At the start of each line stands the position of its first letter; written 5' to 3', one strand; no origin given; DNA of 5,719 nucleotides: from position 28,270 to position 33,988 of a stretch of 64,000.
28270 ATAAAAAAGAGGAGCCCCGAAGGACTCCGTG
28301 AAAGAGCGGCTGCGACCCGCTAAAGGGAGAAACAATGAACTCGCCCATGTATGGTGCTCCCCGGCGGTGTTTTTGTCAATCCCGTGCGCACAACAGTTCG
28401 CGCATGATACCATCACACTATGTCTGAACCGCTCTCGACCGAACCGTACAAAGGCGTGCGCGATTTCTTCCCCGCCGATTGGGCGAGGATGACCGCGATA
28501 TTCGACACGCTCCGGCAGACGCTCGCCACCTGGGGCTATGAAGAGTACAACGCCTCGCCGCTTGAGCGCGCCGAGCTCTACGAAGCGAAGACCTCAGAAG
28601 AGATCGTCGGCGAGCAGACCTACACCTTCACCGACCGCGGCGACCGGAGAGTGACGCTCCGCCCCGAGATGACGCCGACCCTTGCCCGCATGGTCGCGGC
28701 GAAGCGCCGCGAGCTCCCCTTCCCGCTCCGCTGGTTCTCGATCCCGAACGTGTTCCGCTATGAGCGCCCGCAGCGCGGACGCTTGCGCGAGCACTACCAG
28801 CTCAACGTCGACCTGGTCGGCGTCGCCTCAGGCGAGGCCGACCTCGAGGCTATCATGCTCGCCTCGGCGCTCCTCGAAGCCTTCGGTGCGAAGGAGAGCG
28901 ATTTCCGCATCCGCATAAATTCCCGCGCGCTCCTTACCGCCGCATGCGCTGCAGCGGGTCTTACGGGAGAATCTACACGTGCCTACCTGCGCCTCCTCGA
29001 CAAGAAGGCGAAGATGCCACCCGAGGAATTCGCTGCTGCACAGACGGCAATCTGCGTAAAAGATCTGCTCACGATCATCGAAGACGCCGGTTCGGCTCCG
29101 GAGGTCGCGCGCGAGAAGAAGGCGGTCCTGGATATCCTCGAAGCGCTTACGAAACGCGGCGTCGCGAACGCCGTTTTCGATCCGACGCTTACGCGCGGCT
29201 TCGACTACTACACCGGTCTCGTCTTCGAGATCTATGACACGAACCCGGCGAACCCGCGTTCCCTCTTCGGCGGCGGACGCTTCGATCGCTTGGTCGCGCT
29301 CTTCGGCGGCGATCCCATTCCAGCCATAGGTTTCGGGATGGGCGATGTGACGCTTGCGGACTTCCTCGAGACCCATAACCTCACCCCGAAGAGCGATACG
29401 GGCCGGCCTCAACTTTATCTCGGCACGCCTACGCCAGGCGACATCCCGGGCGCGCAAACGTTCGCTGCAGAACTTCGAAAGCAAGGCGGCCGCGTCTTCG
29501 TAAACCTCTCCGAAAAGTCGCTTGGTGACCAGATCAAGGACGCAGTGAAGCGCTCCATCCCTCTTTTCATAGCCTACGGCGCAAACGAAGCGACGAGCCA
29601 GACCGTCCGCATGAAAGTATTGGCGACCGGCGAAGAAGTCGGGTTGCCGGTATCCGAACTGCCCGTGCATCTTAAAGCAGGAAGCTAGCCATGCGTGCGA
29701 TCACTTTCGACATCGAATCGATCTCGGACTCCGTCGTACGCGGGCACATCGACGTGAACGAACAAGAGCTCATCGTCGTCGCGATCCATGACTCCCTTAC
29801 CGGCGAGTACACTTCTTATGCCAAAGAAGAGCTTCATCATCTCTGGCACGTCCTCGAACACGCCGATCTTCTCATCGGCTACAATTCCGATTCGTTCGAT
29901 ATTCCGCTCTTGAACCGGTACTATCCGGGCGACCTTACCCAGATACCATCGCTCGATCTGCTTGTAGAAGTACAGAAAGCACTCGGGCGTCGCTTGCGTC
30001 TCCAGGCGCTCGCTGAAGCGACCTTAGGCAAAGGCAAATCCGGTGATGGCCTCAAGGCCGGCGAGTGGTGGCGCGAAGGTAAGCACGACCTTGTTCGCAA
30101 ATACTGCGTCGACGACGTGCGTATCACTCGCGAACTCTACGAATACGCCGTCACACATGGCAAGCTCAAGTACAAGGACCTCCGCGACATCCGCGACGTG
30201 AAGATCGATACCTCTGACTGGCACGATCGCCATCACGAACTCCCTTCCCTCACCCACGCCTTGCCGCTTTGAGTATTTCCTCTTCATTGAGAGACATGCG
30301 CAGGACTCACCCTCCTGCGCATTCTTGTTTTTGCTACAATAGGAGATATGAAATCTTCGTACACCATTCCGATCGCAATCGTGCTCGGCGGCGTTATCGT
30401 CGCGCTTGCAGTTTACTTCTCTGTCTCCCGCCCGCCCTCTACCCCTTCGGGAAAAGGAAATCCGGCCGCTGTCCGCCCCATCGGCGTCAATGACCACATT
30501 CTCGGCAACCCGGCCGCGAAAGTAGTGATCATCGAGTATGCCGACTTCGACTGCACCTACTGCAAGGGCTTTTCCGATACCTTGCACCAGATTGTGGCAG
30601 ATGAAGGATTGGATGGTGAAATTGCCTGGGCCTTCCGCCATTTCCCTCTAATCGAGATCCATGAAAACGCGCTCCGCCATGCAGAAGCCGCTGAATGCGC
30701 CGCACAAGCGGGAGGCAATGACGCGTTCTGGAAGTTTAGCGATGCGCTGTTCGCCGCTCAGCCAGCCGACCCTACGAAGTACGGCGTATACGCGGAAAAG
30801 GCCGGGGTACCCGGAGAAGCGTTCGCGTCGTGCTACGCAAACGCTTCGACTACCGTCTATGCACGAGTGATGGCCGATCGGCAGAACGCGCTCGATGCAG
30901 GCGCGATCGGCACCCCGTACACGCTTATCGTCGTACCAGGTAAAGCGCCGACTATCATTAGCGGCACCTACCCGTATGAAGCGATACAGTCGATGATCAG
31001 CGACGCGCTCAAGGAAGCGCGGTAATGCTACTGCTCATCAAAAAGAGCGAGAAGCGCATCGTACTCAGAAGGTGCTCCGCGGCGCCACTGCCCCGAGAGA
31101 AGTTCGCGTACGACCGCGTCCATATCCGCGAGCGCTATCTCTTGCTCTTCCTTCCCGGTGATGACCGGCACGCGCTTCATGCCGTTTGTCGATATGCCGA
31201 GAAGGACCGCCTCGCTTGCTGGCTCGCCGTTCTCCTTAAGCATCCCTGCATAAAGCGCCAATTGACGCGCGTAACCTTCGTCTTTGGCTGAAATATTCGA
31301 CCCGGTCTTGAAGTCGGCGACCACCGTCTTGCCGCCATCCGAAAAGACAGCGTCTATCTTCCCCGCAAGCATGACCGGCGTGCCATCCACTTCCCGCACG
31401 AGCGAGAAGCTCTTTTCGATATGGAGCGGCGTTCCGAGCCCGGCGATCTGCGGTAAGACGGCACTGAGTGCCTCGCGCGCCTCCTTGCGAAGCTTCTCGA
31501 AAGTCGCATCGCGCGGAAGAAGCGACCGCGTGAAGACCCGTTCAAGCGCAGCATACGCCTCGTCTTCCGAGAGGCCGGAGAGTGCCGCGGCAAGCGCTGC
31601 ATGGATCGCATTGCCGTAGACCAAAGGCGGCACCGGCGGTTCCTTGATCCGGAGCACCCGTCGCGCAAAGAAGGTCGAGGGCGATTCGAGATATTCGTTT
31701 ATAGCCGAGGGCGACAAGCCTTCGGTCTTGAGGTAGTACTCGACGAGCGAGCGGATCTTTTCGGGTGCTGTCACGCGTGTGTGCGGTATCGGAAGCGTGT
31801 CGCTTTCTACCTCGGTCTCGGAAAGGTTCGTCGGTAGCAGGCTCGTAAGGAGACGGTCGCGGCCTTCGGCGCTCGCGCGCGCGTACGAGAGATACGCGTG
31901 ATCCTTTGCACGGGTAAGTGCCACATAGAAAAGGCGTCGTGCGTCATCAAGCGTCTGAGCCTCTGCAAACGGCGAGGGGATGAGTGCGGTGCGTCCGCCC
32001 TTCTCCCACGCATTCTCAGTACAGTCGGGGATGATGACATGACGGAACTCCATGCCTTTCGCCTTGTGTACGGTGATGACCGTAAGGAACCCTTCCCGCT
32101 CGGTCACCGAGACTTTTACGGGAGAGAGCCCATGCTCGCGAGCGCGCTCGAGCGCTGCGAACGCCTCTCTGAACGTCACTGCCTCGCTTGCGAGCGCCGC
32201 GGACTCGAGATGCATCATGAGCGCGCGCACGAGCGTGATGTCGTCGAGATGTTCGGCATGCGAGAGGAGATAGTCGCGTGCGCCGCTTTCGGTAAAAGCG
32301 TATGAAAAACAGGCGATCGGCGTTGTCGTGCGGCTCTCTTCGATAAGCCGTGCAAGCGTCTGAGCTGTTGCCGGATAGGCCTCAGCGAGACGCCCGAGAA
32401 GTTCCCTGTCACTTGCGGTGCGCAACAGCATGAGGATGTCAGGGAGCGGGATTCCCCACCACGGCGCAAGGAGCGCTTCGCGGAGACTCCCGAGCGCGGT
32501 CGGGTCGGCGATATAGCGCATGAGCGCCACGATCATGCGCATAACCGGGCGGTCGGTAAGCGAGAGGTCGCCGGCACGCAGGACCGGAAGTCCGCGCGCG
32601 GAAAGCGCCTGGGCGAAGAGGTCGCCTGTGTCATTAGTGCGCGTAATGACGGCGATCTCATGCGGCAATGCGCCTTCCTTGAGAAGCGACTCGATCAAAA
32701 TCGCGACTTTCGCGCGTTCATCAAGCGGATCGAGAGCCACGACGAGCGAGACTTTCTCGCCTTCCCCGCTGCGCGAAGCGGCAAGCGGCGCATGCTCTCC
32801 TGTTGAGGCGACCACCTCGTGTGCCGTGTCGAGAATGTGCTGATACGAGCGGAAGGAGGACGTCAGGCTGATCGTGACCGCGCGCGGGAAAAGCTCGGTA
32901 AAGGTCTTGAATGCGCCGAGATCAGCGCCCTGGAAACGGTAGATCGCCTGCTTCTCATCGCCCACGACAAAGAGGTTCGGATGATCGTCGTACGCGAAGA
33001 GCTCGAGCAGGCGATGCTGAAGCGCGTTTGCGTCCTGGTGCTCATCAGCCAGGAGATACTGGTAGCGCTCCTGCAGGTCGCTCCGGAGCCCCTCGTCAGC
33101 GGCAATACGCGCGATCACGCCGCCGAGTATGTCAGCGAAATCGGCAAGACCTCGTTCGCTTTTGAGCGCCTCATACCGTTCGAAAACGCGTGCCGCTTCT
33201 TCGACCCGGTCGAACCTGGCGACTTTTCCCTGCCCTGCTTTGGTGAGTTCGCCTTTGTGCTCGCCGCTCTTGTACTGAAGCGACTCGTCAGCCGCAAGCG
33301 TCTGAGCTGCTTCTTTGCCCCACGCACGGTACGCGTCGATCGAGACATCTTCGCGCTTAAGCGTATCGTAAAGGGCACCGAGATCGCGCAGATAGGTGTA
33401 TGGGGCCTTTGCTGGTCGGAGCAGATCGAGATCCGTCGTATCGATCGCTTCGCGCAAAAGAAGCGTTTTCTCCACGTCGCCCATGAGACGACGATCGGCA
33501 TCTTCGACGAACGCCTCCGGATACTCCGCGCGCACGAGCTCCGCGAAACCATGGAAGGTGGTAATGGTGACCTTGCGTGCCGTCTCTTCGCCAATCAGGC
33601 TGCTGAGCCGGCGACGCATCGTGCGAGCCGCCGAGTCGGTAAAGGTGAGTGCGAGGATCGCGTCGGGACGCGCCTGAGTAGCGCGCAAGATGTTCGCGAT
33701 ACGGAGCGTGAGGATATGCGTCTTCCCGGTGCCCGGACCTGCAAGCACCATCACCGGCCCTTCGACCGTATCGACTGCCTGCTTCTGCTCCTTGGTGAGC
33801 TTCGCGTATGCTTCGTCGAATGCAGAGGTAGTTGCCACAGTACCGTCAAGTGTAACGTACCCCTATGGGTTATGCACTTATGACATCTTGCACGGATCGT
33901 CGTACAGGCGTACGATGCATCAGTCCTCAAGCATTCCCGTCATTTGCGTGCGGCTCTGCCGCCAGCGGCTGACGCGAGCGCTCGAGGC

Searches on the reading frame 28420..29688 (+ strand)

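Call 59: search_protein_families(library=pfam, proteins=[window:28420-29688:+], max_evalue=0.001)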
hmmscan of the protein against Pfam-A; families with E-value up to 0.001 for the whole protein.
window:28420-29688:+ (422 aa): 4 families
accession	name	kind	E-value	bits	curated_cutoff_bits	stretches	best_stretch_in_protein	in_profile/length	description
PF13393.11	tRNA-synt_His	-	4.3e-49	167.9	25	1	12-307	1-303/308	Histidyl-tRNA synthetase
PF03129.25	HGTP_anticodon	-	3.3e-10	40.4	21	1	345-416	18-89/94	Anticodon binding domain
PF00587.30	tRNA-synt_2b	-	7e-09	36.4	29.3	1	68-269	1-118/179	tRNA synthetase class II core domain (G, H, P, S and T)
PF01409.25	tRNA-synt_2d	-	4.7e-06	26.7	19.8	1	64-165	64-163/246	tRNA synthetases class II core domain (F)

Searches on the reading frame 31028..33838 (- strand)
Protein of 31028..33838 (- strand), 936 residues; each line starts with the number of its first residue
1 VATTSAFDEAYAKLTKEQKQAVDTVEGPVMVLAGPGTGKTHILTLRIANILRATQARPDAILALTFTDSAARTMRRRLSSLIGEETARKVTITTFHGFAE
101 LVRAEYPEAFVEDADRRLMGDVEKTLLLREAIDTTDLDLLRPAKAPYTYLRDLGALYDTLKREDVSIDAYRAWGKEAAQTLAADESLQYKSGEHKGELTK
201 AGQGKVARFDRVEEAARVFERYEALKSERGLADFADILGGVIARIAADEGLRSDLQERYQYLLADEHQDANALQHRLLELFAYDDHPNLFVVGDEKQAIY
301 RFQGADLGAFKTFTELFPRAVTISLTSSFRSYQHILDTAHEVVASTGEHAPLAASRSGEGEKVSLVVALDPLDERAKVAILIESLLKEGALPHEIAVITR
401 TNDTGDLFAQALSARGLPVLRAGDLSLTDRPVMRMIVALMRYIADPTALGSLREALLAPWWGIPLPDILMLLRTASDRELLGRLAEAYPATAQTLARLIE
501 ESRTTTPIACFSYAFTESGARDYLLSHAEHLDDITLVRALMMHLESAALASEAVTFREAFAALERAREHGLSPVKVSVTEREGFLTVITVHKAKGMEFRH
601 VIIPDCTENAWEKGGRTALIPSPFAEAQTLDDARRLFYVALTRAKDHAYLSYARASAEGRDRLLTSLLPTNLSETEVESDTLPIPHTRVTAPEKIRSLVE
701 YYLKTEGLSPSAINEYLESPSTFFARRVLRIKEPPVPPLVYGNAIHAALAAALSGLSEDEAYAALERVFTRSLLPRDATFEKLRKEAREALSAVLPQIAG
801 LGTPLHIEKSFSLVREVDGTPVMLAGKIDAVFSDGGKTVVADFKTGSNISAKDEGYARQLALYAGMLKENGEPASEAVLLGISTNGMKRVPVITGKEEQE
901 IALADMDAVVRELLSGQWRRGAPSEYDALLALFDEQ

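Call 101: search_protein_families(library=pfam, proteins=[window:31028-33838:-], max_evalue=0.0001)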
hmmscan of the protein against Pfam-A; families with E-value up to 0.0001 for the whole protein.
window:31028-33838:- (936 aa): 5 families
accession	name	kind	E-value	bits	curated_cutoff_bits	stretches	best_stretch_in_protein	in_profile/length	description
PF00580.27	UvrD-helicase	-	1.9e-57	195.5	23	1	14-317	1-270/271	UvrD/REP helicase N-terminal domain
PF13361.12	UvrD_C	-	3.6e-29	102.7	25.6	2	486-654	211-349/350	UvrD-like helicase C-terminal domain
PF12705.13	PDDEXK_1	-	3.1e-23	83.4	22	1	708-915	2-221/247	PD-(D/E)XK nuclease superfamily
PF13245.12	AAA_19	-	2.5e-19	70.2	25.1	1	18-302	1-133/134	AAA domain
PF13538.12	UvrD_C_2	-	1.3e-12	47.9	27.4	1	585-608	2-27/52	UvrD-like helicase C-terminal domain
